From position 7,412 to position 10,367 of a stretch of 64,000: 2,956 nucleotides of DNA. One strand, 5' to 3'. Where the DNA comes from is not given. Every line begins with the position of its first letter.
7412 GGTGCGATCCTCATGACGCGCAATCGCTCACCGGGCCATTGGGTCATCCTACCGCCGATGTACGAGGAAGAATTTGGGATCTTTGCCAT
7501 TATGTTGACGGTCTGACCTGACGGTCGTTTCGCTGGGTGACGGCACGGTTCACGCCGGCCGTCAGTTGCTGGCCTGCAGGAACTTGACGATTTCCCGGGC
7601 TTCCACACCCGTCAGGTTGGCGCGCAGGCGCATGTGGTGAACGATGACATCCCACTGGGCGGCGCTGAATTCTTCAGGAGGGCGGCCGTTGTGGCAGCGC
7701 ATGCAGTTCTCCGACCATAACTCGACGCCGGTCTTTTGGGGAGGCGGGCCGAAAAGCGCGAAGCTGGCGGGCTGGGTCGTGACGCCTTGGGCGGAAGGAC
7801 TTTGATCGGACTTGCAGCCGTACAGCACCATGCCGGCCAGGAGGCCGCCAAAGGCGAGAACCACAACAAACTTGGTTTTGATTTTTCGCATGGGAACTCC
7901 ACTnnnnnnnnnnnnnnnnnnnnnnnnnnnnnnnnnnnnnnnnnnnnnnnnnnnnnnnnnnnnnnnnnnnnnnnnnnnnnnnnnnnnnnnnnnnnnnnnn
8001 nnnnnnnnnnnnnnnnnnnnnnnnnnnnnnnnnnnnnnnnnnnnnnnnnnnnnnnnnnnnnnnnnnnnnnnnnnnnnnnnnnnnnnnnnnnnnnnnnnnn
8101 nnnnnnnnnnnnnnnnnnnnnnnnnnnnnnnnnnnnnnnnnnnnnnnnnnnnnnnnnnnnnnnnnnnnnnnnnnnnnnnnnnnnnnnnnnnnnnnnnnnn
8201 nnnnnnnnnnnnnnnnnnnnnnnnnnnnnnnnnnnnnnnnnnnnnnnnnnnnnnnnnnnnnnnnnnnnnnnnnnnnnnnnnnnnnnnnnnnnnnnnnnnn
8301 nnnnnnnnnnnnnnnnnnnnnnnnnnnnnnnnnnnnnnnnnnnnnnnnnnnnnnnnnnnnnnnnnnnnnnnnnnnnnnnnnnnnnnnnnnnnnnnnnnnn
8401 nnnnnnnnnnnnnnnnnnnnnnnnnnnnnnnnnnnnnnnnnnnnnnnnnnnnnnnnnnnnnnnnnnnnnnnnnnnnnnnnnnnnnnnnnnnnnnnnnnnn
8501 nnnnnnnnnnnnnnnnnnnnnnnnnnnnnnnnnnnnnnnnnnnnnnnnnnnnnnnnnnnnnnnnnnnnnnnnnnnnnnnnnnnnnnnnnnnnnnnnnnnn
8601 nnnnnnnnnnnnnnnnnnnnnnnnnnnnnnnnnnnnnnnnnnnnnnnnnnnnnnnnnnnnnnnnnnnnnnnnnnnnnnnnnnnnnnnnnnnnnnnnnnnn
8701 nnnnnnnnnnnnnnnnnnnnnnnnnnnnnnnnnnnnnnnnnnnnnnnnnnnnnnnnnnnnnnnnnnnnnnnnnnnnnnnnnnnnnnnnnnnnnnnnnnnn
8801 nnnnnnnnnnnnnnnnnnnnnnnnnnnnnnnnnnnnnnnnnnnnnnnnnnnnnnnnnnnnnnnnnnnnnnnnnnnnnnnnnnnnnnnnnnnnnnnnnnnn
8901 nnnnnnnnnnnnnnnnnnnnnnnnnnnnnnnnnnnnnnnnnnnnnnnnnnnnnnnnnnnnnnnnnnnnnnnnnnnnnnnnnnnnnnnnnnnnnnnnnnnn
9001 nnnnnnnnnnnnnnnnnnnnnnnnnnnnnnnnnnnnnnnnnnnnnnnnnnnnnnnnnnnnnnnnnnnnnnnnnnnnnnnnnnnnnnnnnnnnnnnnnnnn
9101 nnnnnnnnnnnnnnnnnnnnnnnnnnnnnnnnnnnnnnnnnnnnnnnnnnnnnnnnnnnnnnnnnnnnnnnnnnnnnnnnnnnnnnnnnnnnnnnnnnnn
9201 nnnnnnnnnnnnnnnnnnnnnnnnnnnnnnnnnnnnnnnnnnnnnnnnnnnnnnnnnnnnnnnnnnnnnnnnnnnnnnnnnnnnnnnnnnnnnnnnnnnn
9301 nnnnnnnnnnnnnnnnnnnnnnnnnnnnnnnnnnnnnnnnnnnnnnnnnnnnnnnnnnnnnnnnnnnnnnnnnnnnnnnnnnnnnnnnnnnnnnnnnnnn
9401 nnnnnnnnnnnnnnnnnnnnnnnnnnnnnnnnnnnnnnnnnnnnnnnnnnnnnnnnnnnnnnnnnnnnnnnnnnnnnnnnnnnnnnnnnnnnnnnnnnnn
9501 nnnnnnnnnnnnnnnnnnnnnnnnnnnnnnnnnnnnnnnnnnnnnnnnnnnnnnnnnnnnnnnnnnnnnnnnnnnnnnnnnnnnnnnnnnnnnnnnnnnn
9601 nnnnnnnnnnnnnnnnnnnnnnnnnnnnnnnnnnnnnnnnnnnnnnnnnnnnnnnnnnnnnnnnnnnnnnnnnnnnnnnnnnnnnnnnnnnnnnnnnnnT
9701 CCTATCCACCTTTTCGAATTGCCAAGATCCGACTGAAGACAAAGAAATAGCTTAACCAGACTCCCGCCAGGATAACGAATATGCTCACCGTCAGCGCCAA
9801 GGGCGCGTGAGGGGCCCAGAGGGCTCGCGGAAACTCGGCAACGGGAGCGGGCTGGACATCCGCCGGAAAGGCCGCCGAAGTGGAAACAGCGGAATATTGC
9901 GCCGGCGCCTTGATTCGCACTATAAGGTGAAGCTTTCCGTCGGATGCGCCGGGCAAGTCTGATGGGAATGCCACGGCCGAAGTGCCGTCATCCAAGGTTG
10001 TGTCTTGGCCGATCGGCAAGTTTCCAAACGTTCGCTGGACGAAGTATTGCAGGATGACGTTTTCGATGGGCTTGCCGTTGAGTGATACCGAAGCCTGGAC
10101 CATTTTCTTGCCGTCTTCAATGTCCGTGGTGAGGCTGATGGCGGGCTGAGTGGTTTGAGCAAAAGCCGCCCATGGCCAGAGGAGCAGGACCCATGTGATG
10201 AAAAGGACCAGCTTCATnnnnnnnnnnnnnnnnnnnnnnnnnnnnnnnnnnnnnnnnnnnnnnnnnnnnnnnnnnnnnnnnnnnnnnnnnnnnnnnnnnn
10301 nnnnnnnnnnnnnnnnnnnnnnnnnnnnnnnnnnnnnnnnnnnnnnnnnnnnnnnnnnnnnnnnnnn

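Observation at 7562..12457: Six-gene NrfC/NrfD-cytochrome c-porin operon with no catalytic subunit: candidate quinone-to-outer-membrane electron conduit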

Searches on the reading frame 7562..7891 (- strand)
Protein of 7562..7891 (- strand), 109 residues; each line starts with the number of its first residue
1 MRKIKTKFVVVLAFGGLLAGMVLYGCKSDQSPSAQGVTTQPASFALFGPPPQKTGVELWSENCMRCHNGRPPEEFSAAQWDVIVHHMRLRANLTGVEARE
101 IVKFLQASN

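Call 3: search_protein_families(library=pfam, proteins=[window:7562-7891:-], max_evalue=0.01)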
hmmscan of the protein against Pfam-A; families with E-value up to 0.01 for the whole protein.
window:7562-7891:- (109 aa): 1 family
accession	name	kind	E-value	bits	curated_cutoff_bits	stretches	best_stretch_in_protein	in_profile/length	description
PF13442.11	Cytochrome_CBB3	-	0.0058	17.4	27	0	52-70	3-22/68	Cytochrome C oxidase, cbb3-type, subunit III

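Call 4: search_protein_families(library=ncbifam, proteins=[window:7562-7891:-], max_evalue=0.01)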
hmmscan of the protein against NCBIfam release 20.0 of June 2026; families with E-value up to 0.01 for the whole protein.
window:7562-7891:- (109 aa): 2 families
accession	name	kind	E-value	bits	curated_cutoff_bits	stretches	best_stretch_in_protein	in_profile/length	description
TIGR02162.1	torC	equivalog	0.00014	21.3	478.2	1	55-107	325-377/387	pentaheme c-type cytochrome TorC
NF052246.1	SorB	equivalog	0.00024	21.1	93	1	41-107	9-78/80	SorB family sulfite dehydrogenase c-type cytochrome subunit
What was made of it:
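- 7562..7891 (-): Lipoprotein monohaem cytochrome c (109 aa): lipobox LYGC, a ~35-residue low-complexity tether, CMRCH, and the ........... motif that probably supplies the Met ligand. There are weak NCBIfam hits to the TorC C-terminal domain and to SorB at about 1e-4 (call 4).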

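Call 51: find_homologous_proteins(query=window:7562-7891:-)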
Query window:7562-7891:- (109 aa): 125 proteins with E <= 0.001 among 126 candidates; the best 120 are listed.
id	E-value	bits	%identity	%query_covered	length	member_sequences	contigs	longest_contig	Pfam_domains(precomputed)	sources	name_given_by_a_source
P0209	4.7e-68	244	100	100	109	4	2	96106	-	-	-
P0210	2.6e-58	213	88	100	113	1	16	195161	-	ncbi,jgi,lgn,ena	jgi:hypothetical protein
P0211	3.0e-57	209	87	98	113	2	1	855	-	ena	-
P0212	2.3e-53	197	83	98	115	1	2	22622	-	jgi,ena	jgi:hypothetical protein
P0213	3.7e-52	193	83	94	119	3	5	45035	-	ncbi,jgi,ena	ncbi:MAG: hypothetical protein ABSC42_18185 [Tepidisphaeraceae bacterium]|jgi:nitrate/TMAO reductase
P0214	1.3e-51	191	83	98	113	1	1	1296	-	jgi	jgi:hypothetical protein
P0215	1.7e-51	191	80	98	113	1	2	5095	-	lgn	-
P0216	2.7e-51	190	79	100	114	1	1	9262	-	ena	-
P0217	5.8e-51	189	78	100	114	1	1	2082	-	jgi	jgi:cytochrome c5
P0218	1.0e-50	188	80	100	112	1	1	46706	-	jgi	jgi:hypothetical protein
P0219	6.2e-50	186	77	100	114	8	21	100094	-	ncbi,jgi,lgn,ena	ncbi:MAG: cytochrome c [Tepidisphaeraceae bacterium]|jgi:hypothetical protein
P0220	2.0e-48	181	75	100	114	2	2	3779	-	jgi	jgi:hypothetical protein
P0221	3.0e-48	180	78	100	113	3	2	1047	-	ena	-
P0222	7.8e-48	179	76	100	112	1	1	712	-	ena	-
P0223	1.3e-47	178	74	98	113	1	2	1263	-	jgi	jgi:hypothetical protein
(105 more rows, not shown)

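Call 77: search_solved_structures(query=window:7562-7891:-, max_evalue=1)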
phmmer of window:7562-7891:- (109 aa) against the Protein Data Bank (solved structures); distinct sequences matched with E-value up to 1: 0.
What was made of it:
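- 7562..7891 (-): No PDB sequence hit (call 77).
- Tried and rejected: The lipoprotein cytochrome gave no hits at all (call 77).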

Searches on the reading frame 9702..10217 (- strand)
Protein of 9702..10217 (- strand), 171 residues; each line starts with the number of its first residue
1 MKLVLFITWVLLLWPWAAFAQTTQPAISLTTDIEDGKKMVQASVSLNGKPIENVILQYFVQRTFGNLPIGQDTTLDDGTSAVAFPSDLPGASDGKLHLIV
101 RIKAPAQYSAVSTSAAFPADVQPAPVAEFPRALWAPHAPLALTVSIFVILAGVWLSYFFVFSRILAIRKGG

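Call 3: search_protein_families(library=pfam, proteins=[window:9702-10217:-], max_evalue=0.01)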
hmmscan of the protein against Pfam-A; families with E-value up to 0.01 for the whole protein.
window:9702-10217:- (171 aa): 0 families

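Call 4: search_protein_families(library=ncbifam, proteins=[window:9702-10217:-], max_evalue=0.01)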
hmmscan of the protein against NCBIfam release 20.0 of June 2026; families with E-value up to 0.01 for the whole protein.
window:9702-10217:- (171 aa): 0 families
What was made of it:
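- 9702..10217 (-): p171, a clade-specific Ig-like beta-sandwich subunit with an N-terminal signal peptide or TM helix and a C-terminal TM helix; inferred partner of NrfD. No Pfam or NCBIfam hit (calls 3, 4).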

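Call 25: find_homologous_proteins(query=window:9702-10217:-)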
Query window:9702-10217:- (171 aa): 88 proteins with E <= 0.001 among 202 candidates.
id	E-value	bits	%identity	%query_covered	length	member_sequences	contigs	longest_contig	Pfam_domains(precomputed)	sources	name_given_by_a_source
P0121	2.4e-106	371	100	100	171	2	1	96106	-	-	-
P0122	1.0e-89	317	88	91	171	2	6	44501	-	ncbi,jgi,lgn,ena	ncbi:MAG: hypothetical protein ABSB33_02890 [Tepidisphaeraceae bacterium]|jgi:hypothetical protein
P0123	3.6e-87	309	83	100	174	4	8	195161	-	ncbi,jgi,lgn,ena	jgi:hypothetical protein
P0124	1.9e-83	297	80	100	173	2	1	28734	-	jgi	jgi:hypothetical protein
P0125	8.4e-82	291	79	100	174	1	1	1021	-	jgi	jgi:hypothetical protein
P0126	1.3e-81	291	79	100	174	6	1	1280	-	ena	-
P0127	5.5e-81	289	79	100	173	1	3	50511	-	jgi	-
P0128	8.2e-81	288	79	100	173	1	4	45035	-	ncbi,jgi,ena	ncbi:MAG: hypothetical protein ABSC42_06440 [Tepidisphaeraceae bacterium]|jgi:hypothetical protein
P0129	1.8e-80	287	78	100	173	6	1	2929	-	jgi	-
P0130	3.8e-80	286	78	100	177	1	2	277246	-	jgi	jgi:hypothetical protein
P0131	7.7e-80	285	76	100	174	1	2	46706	-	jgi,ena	jgi:hypothetical protein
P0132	2.4e-79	283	78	100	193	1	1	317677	-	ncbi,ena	-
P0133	1.6e-78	281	80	100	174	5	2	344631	-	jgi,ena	jgi:hypothetical protein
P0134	3.5e-77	276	76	100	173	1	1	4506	-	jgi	jgi:hypothetical protein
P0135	2.7e-76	273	74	100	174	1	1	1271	-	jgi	-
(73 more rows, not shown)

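Call 42: predict_structure(alignment_id=A2)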
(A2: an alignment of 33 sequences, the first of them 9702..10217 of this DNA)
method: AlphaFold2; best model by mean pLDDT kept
length: 171 residues; sequences in the alignment: 33
mean_pLDDT: 84.8   pTM: 0.59
mean pLDDT of the five models: 84.8, 84.2, 84.1, 82.8, 82.5
residues with pLDDT >= 90: 86; 70-90: 57; 50-70: 24; < 50: 4
segments of 3 or more residues with pLDDT < 50: none
pLDDT, mean of each block of 10 residues (from residue 1): 76 56 81 88 91 94 91 93 89 91 90 91 68 64 90 97 93 54
secondary structure, 60 per line:
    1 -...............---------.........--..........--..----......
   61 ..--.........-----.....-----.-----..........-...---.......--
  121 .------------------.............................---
elements in order: H2-16 E26-34 E37-46 E55-62 E65-73 E79-83 E95-104 E112-118 H140-168
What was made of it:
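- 9702..10217 (-): The AF2 model has pLDDT 85 (call 42).
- Checked: The AF2 model (pLDDT 85) shows a signal peptide or TM helix, an Ig-like sandwich and a C-terminal TM helix (call 42).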

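Call 46: fold_search(model_id=the predicted structure, library=pdb)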
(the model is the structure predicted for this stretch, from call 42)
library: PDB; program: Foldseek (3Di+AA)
matches with E <= 10: 1627; with E <= 0.001: 0
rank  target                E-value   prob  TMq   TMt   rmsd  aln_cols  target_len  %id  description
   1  3jyc                  1.5e-03  0.99  0.28  0.18   8.7       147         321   14  Crystal structure of the eukaryotic strong inward-rectifier K+ channel Kir2.2 at 3.1 Angstrom resolution (released 2010-01-12)
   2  9mh8_D                1.6e-03  0.99  0.28  0.17  10.2       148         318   11  CryoEM structure of G protein-gated inwardly rectifying potassium channel GIRK2 R92F (State 2) (released 2025-12-10)
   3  3spc                  2.0e-03  0.96  0.26  0.16   9.9       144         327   16  Inward rectifier potassium channel Kir2.2 in complex with dioctanoylglycerol pyrophosphate (DGPP) (released 2011-08-24)
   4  8ges_C                2.2e-03  1.00  0.37  0.12   5.2       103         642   17  R. hominis 2 beta-glucuronidase bound to UNC10201652-glucuronide (released 2024-02-14)
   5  3syp                  2.6e-03  0.97  0.26  0.16  10.0       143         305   12  Crystal structure of the G protein-gated inward rectifier K+ channel GIRK2 (Kir3.2) R201A mutant (released 2011-10-12)
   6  6rpt_A                2.8e-03  1.00  0.36  0.50   5.9       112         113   12  Structure of tick complement inhibitor CirpT1 complexed with macroglobubulin domain 4 of human complement C5 (released 2020-01-08)
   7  2gix_D                2.8e-03  0.96  0.26  0.23   8.6       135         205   13  Cytoplasmic Domain Structure of Kir2.1 containing Andersen's Mutation R218Q and Rescue Mutation T309K (released 2006-07-25)
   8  1u4f_B                2.8e-03  0.92  0.24  0.22   9.0       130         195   15  Crystal Structure of Cytoplasmic Domains of IRK1 (Kir2.1) channel (released 2005-03-08)
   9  3spi                  3.3e-03  0.92  0.25  0.15  10.3       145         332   14  Inward rectifier potassium channel Kir2.2 in complex with PIP2 (released 2011-08-24)
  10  6m84                  3.3e-03  0.90  0.25  0.15   9.7       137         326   16  Crystal structure of cKir2.2 force open mutant in complex with PI(4,5)P2 (released 2019-09-04)
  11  1u4f_D                3.3e-03  0.89  0.24  0.21   9.8       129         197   16  Crystal Structure of Cytoplasmic Domains of IRK1 (Kir2.1) channel (released 2005-03-08)
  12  6m86                  3.5e-03  0.94  0.25  0.15  10.2       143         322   16  Crystal Structure of Inward Rectifier Kir2.2 Force Open Mutant (released 2019-09-04)
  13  9ma5_B                3.7e-03  0.92  0.26  0.17   9.3       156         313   17  CryoEM structure of a transmembrane protein (released 2026-03-18)
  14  5kuk                  3.7e-03  0.92  0.25  0.15  10.8       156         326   14  Crystal Structure of Inward Rectifier Kir2.2 K62W Mutant (released 2016-08-10)
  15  8e72_A                4.1e-03  1.00  0.35  0.12   4.3       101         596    7  Treponema lecithinolyticum beta-glucuronidase in complex with a ciprofloxacin-glucuronide conjugate (released 2023-06-21)
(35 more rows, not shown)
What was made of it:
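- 9702..10217 (-): Foldseek against the PDB gave nothing below 1e-3 (call 46).
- Tried and rejected: The idea that p171 is ActD or ActH was dropped (call 46).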
